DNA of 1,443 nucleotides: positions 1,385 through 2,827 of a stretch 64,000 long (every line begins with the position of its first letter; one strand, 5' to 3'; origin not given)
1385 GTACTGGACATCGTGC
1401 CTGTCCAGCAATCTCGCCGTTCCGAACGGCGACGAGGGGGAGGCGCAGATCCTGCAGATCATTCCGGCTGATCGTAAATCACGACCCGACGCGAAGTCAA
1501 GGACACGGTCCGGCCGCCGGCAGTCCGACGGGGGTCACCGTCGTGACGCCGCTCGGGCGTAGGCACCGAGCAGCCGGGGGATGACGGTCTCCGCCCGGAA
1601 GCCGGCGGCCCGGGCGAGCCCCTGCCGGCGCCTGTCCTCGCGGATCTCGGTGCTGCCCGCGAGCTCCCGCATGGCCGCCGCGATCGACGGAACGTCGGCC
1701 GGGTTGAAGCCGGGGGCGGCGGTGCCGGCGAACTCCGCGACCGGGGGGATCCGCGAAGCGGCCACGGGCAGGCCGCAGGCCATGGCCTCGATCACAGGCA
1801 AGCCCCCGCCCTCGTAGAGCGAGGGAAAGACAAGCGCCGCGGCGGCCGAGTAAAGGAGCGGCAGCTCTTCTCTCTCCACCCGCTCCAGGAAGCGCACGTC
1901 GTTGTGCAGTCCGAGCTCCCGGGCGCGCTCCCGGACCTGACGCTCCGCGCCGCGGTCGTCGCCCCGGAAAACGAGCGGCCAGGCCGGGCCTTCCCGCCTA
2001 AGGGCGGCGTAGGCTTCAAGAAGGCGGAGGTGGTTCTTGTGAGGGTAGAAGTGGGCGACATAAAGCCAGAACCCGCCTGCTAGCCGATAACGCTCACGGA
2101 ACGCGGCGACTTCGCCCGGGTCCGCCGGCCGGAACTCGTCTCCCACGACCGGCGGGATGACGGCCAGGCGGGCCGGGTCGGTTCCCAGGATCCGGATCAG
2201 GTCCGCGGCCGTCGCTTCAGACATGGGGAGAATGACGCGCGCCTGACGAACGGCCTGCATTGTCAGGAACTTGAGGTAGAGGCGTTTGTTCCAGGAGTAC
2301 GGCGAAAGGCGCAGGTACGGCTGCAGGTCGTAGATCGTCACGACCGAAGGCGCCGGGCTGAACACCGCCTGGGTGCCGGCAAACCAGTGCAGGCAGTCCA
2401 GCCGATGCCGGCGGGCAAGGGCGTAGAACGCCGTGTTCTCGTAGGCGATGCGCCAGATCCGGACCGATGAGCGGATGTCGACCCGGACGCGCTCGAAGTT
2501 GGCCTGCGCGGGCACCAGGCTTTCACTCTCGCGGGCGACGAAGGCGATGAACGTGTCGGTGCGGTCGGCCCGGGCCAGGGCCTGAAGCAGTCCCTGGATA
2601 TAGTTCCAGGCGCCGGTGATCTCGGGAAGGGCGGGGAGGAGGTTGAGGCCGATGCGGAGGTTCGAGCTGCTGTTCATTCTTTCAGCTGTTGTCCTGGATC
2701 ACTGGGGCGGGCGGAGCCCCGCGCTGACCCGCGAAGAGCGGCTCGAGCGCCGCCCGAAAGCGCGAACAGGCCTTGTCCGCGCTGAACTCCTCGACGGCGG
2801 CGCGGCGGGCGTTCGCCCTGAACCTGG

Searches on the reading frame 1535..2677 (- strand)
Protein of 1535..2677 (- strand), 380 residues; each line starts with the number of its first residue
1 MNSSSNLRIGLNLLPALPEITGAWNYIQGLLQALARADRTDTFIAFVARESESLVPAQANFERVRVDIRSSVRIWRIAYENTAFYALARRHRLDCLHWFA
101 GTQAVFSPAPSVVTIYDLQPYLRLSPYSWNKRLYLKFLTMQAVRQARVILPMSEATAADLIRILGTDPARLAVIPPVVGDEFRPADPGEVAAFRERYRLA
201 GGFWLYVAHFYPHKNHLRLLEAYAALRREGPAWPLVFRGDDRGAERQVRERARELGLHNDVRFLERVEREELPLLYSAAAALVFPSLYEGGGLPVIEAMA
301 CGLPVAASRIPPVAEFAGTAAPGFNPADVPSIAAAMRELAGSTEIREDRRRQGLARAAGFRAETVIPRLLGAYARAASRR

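Call 44: search_protein_families(library=pfam, proteins=[window:1535-2677:-], max_evalue=0.0001)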
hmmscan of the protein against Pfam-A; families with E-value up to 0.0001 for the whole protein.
window:1535-2677:- (380 aa): 4 families
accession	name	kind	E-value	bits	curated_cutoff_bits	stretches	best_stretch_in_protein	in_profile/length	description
PF00534.26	Glycos_transf_1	-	4.4e-29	101.7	26.4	1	204-351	18-167/172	Glycosyl transferases group 1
PF13692.12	Glyco_trans_1_4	-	2e-24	86.9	27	1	205-340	5-140/142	Glycosyl transferases group 1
PF13439.12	Glyco_transf_4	-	3.7e-11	43.8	28.5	1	21-178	2-166/170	Glycosyltransferase Family 4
PF20706.3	GT4-conflict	-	2.2e-06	27.4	26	1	217-309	215-312/385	Family 4 Glycosyltransferase in conflict systems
